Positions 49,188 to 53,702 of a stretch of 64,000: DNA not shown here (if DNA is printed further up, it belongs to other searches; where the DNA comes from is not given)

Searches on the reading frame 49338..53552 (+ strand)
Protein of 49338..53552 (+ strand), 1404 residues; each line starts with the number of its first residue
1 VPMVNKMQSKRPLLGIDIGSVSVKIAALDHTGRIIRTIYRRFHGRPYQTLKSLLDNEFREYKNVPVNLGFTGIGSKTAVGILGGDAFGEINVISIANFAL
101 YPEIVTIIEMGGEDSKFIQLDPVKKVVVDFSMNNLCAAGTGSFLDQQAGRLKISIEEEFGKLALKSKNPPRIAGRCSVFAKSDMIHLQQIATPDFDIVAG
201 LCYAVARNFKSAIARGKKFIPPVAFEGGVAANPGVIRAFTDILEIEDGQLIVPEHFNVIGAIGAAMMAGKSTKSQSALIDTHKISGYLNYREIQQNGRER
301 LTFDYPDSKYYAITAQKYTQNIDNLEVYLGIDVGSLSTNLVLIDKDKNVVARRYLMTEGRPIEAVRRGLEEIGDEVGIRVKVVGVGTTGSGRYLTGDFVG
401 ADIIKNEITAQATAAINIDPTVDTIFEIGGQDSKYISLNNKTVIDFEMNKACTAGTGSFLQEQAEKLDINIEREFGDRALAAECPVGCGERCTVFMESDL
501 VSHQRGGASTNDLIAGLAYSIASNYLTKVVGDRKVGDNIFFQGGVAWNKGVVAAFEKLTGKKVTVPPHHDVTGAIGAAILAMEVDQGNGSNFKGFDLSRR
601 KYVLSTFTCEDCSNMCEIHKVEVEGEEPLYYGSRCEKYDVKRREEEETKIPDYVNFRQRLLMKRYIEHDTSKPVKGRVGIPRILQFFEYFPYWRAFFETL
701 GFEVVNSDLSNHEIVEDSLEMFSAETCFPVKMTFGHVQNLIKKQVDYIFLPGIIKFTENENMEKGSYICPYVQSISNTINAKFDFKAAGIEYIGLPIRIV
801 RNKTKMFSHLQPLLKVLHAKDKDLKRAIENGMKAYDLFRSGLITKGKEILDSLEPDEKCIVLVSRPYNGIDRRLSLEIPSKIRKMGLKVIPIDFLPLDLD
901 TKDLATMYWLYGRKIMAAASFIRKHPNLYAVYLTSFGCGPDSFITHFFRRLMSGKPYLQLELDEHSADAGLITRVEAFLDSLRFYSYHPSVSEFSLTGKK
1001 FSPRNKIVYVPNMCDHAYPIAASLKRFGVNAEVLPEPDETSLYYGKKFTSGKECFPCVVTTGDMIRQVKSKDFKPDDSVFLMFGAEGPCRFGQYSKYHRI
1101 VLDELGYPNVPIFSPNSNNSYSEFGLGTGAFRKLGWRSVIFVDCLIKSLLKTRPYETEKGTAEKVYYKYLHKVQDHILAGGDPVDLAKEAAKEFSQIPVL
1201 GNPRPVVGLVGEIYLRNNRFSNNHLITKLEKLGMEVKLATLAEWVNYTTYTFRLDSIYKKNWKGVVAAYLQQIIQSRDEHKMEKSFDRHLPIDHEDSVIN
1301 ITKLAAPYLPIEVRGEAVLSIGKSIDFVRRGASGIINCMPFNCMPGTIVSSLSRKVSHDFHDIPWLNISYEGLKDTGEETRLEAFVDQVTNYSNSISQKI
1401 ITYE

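Call 53: search_protein_families(library=pfam, proteins=[window:49338-53552:+], max_evalue=0.001)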
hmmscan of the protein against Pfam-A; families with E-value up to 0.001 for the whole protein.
window:49338-53552:+ (1404 aa): 5 families
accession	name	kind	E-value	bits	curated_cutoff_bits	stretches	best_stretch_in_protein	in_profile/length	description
PF01869.26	BcrAD_BadFG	-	1.2e-77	261.5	31.5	2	329-581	1-271/271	BadF/BadG/BcrA/BcrD ATPase family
PF09989.15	DUF2229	-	1.2e-60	205.3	29.4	1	677-894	1-217/218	CoA enzyme activase uncharacterised domain (DUF2229)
PF06050.19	HGD-D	-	4.5e-06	26.9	28.4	0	930-982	287-342/342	2-hydroxyglutaryl-CoA dehydratase, D-component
PF02782.22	FGGY_C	-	1.3e-05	25.5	27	0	533-582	147-195/198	FGGY family of carbohydrate kinases, C-terminal domain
PF05378.19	Hydant_A_N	-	0.0002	21.6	25.2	1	329-390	2-67/176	Hydantoinase/oxoprolinase N-terminal region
